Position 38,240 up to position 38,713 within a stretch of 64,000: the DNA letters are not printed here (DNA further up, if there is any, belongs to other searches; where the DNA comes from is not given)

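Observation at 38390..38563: Unannotated 57-aa protein with 8 cysteines heading a CBS-histidine kinase / response regulator operon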

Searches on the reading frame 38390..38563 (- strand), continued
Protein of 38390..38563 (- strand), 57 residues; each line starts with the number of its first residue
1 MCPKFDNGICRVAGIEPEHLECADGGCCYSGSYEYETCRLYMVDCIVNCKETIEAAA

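Call 86: search_protein_families(library=ncbifam, proteins=[L027:108-803:+, L027:800-2536:+, L023:7284-8279:+, L023:10958-11620:+, L023:3265-3687:+, L025:6559-7857:+, L023:2491-3207:+, L023:1242-2483:+, L023:10173-10958:+], max_evalue=0.00001)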
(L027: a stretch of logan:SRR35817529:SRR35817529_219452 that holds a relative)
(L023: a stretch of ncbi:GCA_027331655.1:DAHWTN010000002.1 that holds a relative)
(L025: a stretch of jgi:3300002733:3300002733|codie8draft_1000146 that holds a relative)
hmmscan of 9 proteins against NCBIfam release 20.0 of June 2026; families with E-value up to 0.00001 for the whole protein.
L027:108-803:+ (231 aa): 100 families (the best 25 are shown)
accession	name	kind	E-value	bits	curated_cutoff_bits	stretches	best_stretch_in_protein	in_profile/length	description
NF040534.1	resp_reg_YycF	equivalog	7.8e-83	277.3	340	1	4-229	2-229/231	response regulator YycF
TIGR02154.1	PhoB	equivalog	2.5e-81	272.3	296.2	1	1-227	1-225/226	phosphate regulon transcriptional regulator PhoB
NF053854.1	RespRegPhoBBctds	equivalog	3.9e-71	239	270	1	5-228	1-225/225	two-component system response regulator PhoB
NF008296.0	PRK11083.1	equivalog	9.8e-71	237.8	273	1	2-228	3-226/228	two-component system response regulator CreB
NF040689.1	MtrAB_MtrA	equivalog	1.4e-69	233.8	300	1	5-226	1-217/219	MtrAB system response regulator MtrA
NF033117.2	vanR_ACDEGLN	exception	1.3e-68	231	350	1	5-228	1-226/226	VanR-ABDEGLN family response regulator transcription factor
NF045944.1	ResRegRpaBCyano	equivalog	2.8e-66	223.2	330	1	6-227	1-227/229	response regulator transcription factor RpaB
NF007982.1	PRK10710.1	equivalog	2.5e-62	210.5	380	1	3-230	8-230/235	envelope stress response regulator BaeR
NF007005.1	PRK09468.1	equivalog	6.1e-60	202.6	331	1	3-226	4-230/237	osmolarity response regulator transcription factor OmpR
NF041733.1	resp_reg_CseB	equivalog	1e-58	198.4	350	1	4-227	2-226/228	two-component system response regulator CseB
NF007546.0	PRK10161.1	equivalog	5.2e-57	193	471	1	1-227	1-225/229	phosphate response regulator transcription factor PhoB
NF000403.1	vanR-C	exception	6.1e-57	192.9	480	1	1-228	1-230/231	vancomycin resistance response regulator transcription factor VanR-C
NF033120.0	vanR_FM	exception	4.9e-56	189.9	460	1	3-229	4-231/231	vancomycin resistance response regulator transcription factor, VanR-F/VanR-M family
NF041209.1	resp_regPieR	equivalog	3.6e-53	180.6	450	1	5-227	3-227/231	two component system response regulator PieR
TIGR01387.1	cztR_silR_copR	subfamily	3.9e-53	180.3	279.2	1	5-226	1-217/218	heavy metal response regulator transcription factor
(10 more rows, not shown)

L027:800-2536:+ (578 aa): 79 families (the best 25 are shown)
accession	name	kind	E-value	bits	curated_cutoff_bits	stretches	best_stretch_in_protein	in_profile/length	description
NF046044.1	PnpS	equivalog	3.3e-109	365.5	400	1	194-576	4-387/390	two-component system histidine kinase PnpS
NF033092.0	HK_WalK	equivalog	5.7e-101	338.9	725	1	8-576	8-590/594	cell wall metabolism sensor histidine kinase WalK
TIGR02966.1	phoR_proteo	equivalog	7.5e-85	284.9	334.2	1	242-576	3-331/333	phosphate regulon sensor histidine kinase PhoR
NF053855.1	HisKinPhoRBctds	equivalog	8.4e-61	206.1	500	2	346-572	348-575/583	two-component system sensor histidine kinase PhoR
NF008235.0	PRK11006.1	equivalog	6e-57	193.4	390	1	216-574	69-417/431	phosphate regulon sensor histidine kinase PhoR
NF033093.1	HK_VicK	exception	8.9e-56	189.4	680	1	157-576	7-431/448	cell wall metabolism sensor histidine kinase VicK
NF040691.1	MtrAB_MtrB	equivalog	8.6e-54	183.4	450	2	348-574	260-486/507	MtrAB system histidine kinase MtrB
NF047874.1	MASE3_PAS_HK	subfamily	4.2e-53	181.1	560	1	182-576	200-621/655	MASE3 domain-containing sensor histidine kinase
NF008312.0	PRK11100.1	equivalog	4.2e-53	180.8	356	2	360-575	257-469/477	two-component system sensor histidine kinase CreC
NF045911.1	TCSHisKinNblS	equivalog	1.3e-51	175.7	1000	1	135-574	151-614/621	two-component system sensor histidine kinase NblS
NF008468.0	PRK11360.1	equivalog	1.7e-51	175.3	646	1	128-576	160-604/616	two-component system sensor histidine kinase AtoS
NF041210.1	his_kin_PieS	equivalog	3.3e-50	171.5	850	2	350-576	241-466/474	two component system sensor histidine kinase PieS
NF041735.1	hist_kin_RppB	equivalog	2e-49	168.5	400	1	358-575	215-434/438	two-component system sensor histidine kinase RppB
NF012163.2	BaeS_SmeS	equivalog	5.7e-45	154.1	500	1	351-566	232-444/457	sensor histidine kinase efflux regulator BaeS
TIGR02956.1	TMAO_torS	equivalog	1.4e-44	152.5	676.5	1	355-573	460-675/967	TMAO reductase system sensor histidine kinase/response regulator TorS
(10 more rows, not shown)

L023:7284-8279:+ (331 aa): 4 families
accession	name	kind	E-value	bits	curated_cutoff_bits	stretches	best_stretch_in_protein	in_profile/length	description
TIGR00975.1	3a0107s03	equivalog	2.3e-109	365.3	205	1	26-329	1-312/315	phosphate ABC transporter substrate-binding protein PstS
NF008171.0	PRK10918.1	equivalog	9.6e-103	343.8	339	1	6-329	9-334/346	phosphate ABC transporter substrate-binding protein PstS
TIGR02136.1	ptsS_2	subfamily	4.9e-23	81.8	206.6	1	21-315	32-294/295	phosphate ABC transporter substrate-binding protein PstS family protein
TIGR04505.1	PtsS_plasma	equivalog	6.3e-09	35.7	175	0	7-75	13-80/334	phosphate ABC transporter substrate-binding protein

L023:10958-11620:+ (220 aa): 2 families
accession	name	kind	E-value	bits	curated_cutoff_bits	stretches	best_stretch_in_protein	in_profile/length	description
TIGR02135.1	phoU_full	equivalog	3e-71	239.4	130.25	1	3-212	2-212/212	phosphate signaling complex protein PhoU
NF008332.0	PRK11115.1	equivalog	2.2e-55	187.8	342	1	4-216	14-226/239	phosphate signaling complex protein PhoU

L023:3265-3687:+ (140 aa): 1 family
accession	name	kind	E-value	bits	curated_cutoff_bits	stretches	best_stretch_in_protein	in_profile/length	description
NF002763.0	PRK02833.1-1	equivalog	1.3e-07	31.4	138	1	3-118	10-124/143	phosphate-starvation-inducible protein PsiE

L025:6559-7857:+ (432 aa): 2 families
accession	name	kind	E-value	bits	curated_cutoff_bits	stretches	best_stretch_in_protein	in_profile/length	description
NF053827.1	RNA5-3helPhoH2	equivalog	1.7e-68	231.6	680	2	175-417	197-424/427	RNA 5'-3' helicase PhoH2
NF007827.1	PRK10536.1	equivalog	8.5e-29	100.7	380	1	189-411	42-248/253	phosphate starvation-inducible protein PhoH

L023:2491-3207:+ (238 aa): 2 families
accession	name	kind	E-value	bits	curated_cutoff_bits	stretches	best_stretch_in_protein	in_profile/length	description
TIGR00040.1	yfcE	subfamily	2.9e-20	72.9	56.25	1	1-201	1-153/158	YfcE family phosphodiesterase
NF006988.0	PRK09453.1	equivalog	4.4e-15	56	117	1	148-198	113-162/183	phosphodiesterase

L023:1242-2483:+ (413 aa): 3 families
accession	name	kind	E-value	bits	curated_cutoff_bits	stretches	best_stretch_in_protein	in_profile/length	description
TIGR03472.1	HpnI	equivalog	5.8e-77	259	310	1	53-389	38-370/373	bacteriohopanetetrol glucosamine biosynthesis glycosyltransferase HpnI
TIGR03469.1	HpnB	hypoth_equivalog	1.9e-12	46.9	379.25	1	19-261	8-257/386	hopene-associated glycosyltransferase HpnB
TIGR03937.1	PgaC_IcaA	equivalog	9.1e-11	41.3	422.3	1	52-306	41-284/407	poly-beta-1,6-N-acetyl-D-glucosamine synthase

L023:10173-10958:+ (261 aa): 186 families (the best 25 are shown)
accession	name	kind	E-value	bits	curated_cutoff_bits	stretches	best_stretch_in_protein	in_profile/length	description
TIGR00972.1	3a0107s01c2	equivalog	1.1e-117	391.7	343.2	1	16-261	4-248/248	phosphate ABC transporter ATP-binding protein PstB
NF010860.0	PRK14267.1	equivalog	8e-97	323.8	412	1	18-261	9-253/253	phosphate ABC transporter ATP-binding protein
NF010851.0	PRK14258.1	subfamily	3.7e-79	265.8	425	1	21-260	15-260/261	phosphate ABC transporter ATP-binding protein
NF010840.0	PRK14246.1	equivalog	8.6e-72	241.9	425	1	14-260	11-256/257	phosphate ABC transporter ATP-binding protein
NF010864.0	PRK14271.1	equivalog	4.4e-65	219.5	561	1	23-259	31-265/276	phosphate ABC transporter ATP-binding protein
NF007027.0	PRK09493.1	equivalog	1.3e-52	178.5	379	1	22-255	10-235/240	glutamine ABC transporter ATP-binding protein GlnQ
TIGR01186.1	proV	subfamily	9.9e-51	172.9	326.6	1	24-257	4-231/363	betaine/proline/choline family ABC transporter ATP-binding protein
TIGR02314.1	ABC_MetN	equivalog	1.5e-48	165.6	499.7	1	26-258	18-243/343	methionine ABC transporter ATP-binding protein MetN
NF008428.0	PRK11264.1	equivalog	6.3e-48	163.2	406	1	17-256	7-244/250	L-cystine ABC transporter ATP-binding protein TcyN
NF008338.0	PRK11124.1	equivalog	3.6e-44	151.1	369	1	16-256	5-240/242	arginine ABC transporter ATP-binding protein ArtP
TIGR03265.1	PhnT2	equivalog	2.2e-43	148.9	457.7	1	15-256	6-235/353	putative 2-aminoethylphosphonate ABC transporter ATP-binding protein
TIGR03005.1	ectoine_ehuA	equivalog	6.7e-43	146.7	345.4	1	22-256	9-247/252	ectoine/hydroxyectoine ABC transporter ATP-binding protein EhuA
TIGR02315.1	ABC_phnC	equivalog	7.4e-43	146.7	266.1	1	17-255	5-237/243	phosphonate ABC transporter ATP-binding protein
TIGR04521.1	ECF_ATPase_2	equivalog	9.8e-43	146.2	330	1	25-247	17-236/279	energy-coupling factor transporter ATPase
TIGR00968.1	3a0106s01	subfamily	3.1e-42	144.7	342.75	1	16-256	3-231/237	sulfate ABC transporter ATP-binding protein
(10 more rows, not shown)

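Call 87: search_protein_families(library=padloc, proteins=[window:38390-38563:-, P0022, L025:5735-5938:+, L023:6340-6561:+], max_evalue=0.1)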
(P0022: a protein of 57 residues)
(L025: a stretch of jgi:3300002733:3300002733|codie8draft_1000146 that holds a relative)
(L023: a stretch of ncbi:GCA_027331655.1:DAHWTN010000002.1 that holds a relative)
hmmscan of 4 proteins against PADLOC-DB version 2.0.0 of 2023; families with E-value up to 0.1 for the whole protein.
window:38390-38563:- (57 aa): 0 families

P0022 (57 aa): 0 families

L025:5735-5938:+ (67 aa): 0 families

L023:6340-6561:+ (73 aa): 0 families

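Call 88: search_protein_families(library=phrogs, proteins=[window:38390-38563:-, P0022, L025:5735-5938:+, L023:6340-6561:+], max_evalue=0.1)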
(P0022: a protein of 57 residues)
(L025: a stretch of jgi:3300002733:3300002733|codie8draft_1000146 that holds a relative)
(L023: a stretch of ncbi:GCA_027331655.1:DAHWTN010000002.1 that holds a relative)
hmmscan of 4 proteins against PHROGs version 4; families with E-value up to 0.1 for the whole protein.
window:38390-38563:- (57 aa): 0 families

P0022 (57 aa): 1 family
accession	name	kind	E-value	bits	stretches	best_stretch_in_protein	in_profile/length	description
phrog_34745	-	unknown function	0.045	14.9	1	17-48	5-35/62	-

L025:5735-5938:+ (67 aa): 0 families

L023:6340-6561:+ (73 aa): 0 families
